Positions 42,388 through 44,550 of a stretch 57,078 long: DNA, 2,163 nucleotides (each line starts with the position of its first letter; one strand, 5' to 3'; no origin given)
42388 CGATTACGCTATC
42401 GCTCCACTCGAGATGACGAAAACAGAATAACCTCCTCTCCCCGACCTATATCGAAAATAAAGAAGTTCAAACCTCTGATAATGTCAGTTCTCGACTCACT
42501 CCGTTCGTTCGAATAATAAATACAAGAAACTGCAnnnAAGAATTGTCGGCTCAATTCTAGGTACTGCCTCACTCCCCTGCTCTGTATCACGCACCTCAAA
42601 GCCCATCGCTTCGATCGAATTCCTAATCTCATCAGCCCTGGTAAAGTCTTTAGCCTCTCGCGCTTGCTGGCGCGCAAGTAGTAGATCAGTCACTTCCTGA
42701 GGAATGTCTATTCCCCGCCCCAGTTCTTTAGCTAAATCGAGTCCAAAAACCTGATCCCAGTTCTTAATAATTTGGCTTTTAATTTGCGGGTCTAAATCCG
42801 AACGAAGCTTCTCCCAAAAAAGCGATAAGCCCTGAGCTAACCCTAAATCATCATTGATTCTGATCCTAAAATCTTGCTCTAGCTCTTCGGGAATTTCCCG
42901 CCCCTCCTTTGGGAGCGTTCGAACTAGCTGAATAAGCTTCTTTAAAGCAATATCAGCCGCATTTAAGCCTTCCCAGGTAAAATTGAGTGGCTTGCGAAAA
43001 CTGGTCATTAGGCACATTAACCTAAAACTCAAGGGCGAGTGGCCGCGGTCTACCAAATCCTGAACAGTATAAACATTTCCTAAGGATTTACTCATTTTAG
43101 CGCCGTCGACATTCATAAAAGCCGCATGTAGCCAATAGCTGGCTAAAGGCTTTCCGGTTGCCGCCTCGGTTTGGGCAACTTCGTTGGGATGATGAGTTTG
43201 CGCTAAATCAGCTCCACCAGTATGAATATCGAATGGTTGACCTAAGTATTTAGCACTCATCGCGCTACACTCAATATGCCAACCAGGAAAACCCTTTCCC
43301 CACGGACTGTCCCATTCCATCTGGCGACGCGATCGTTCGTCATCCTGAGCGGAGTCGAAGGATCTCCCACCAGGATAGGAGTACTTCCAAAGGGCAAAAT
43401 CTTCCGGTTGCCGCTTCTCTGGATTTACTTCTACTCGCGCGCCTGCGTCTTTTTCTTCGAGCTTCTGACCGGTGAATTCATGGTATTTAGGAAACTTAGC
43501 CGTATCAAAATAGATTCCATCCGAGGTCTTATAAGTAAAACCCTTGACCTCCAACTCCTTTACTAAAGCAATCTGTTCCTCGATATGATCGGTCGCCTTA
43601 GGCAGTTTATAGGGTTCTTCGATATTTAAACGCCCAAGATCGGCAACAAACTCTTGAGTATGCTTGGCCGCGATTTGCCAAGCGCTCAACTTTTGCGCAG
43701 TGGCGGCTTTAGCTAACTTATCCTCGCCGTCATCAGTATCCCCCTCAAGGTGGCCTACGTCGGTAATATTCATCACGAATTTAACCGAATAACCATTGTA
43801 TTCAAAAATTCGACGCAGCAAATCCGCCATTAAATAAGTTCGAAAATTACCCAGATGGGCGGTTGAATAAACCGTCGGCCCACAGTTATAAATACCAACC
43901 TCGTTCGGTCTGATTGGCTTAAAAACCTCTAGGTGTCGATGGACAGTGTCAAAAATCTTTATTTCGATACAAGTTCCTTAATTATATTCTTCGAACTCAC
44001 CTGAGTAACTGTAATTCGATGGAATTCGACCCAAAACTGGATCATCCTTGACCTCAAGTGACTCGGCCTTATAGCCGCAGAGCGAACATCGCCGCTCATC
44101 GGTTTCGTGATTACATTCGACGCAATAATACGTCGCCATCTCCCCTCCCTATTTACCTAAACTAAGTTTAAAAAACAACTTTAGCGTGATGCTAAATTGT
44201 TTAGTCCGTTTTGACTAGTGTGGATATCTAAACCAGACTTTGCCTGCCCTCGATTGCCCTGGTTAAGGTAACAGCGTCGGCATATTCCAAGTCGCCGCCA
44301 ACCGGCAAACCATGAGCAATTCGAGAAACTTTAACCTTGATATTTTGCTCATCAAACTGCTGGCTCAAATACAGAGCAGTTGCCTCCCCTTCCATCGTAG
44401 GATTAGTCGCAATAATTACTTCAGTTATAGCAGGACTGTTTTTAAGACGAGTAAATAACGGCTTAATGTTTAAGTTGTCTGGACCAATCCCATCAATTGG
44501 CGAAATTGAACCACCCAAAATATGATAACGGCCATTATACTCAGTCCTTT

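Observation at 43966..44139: cysS has no canonical start codon and is in frame with an upstream zinc-ribbon ORF across a single TAA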

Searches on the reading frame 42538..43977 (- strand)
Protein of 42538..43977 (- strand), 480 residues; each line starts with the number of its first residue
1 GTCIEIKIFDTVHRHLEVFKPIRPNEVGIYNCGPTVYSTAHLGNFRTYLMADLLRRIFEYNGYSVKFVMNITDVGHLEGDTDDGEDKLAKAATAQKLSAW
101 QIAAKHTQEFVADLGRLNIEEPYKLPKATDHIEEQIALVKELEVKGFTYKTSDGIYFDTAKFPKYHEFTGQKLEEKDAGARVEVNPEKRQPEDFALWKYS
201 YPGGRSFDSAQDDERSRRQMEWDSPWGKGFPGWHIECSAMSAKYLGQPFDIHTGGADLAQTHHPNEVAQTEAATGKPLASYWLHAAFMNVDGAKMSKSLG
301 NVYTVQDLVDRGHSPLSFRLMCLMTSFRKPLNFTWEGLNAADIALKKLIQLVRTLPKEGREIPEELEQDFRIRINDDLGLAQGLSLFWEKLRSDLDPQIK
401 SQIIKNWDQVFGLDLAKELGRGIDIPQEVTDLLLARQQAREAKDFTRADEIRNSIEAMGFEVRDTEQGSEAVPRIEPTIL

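Call 10: search_protein_families(library=pfam, proteins=[window:42538-43977:-], max_evalue=1)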
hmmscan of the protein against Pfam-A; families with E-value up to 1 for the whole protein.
window:42538-43977:- (480 aa): 5 families
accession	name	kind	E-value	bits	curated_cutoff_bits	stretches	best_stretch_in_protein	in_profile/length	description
PF01406.26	tRNA-synt_1e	-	2.6e-96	323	27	1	19-341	2-299/301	tRNA synthetases class I (C) catalytic domain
PF09334.17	tRNA-synt_1g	-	5e-10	39.1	20.1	2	38-161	12-126/391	tRNA synthetases class I (M)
PF23493.1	CysS_C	-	1.6e-08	35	23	1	424-467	3-46/51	Cysteinyl-tRNA ligase anticodon binding domain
PF00133.28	tRNA-synt_1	-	2.8e-06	26.8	22.7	1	248-329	328-409/414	tRNA synthetases class I (I, L, M and V)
PF01921.24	tRNA-synt_1f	-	5.4e-05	22.7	27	2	30-77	26-73/360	tRNA synthetases class I (K)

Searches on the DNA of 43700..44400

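Call 11: search_rna_families(source=window, start=43700, end=44400, threshold=evalue, max_evalue=1)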
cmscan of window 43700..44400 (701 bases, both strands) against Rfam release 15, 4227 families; matches with E-value up to 1: 0.
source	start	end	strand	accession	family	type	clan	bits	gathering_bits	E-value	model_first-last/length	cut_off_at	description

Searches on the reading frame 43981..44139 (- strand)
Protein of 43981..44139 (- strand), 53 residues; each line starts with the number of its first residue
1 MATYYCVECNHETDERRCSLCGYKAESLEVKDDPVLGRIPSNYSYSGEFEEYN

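Call 10: search_protein_families(library=pfam, proteins=[window:43981-44139:-], max_evalue=1)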
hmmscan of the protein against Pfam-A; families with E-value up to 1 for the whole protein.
window:43981-44139:- (53 aa): 4 families
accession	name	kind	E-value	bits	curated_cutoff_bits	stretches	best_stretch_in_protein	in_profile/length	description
PF12773.13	DZR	-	0.024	15.2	27.3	1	5-25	14-34/45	Double zinc ribbon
PF24844.1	PolC_DP2_central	-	0.21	10.9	24.3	1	3-29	335-361/372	DNA polymerase II large subunit DP2, central domain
PF13240.11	Zn_Ribbon_1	-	0.26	11.6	25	1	5-24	1-22/23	zinc-ribbon domain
PF10571.15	UPF0547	-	0.29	11.8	29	1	16-23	15-22/26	Uncharacterised protein family UPF0547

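Call 14: find_homologous_proteins(query=window:43981-44139:-, max_evalue=0.01)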
Query window:43981-44139:- (53 aa): 1 proteins with E <= 0.01 among 1 candidates.
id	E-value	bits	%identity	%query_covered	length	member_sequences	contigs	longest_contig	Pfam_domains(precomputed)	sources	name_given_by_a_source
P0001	6.6e-26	106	90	98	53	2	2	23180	-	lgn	-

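Call 52: find_encoding_contigs(protein=P0001, flank=2500, max_places=4)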
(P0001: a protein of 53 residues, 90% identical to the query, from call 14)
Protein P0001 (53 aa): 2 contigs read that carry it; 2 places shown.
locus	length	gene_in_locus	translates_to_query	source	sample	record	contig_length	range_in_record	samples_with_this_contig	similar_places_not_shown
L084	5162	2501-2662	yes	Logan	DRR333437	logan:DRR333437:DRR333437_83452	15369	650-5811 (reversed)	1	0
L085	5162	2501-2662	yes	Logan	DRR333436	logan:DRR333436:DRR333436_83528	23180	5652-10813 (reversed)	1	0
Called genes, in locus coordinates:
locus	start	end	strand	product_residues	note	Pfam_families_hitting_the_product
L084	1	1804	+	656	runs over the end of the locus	PF01751:Toprim, PF01131:Topoisom_bac, PF01396:Zn_ribbon_Top1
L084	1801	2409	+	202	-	PF21176:RecR_HhH, PF02132:RecR_ZnF, PF01751:Toprim, PF13662:Toprim_4, PF21175:RecR_C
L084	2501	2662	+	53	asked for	-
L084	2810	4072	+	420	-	PF01406:tRNA-synt_1e, PF09334:tRNA-synt_1g (faint), PF23493:CysS_C (faint)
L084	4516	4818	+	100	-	-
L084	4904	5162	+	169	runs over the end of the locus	-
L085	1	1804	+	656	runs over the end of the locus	PF01751:Toprim, PF01131:Topoisom_bac, PF01396:Zn_ribbon_Top1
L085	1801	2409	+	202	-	PF21176:RecR_HhH, PF02132:RecR_ZnF, PF01751:Toprim, PF13662:Toprim_4, PF21175:RecR_C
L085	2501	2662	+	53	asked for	-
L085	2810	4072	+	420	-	PF01406:tRNA-synt_1e, PF09334:tRNA-synt_1g (faint), PF23493:CysS_C (faint)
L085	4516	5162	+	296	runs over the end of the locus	-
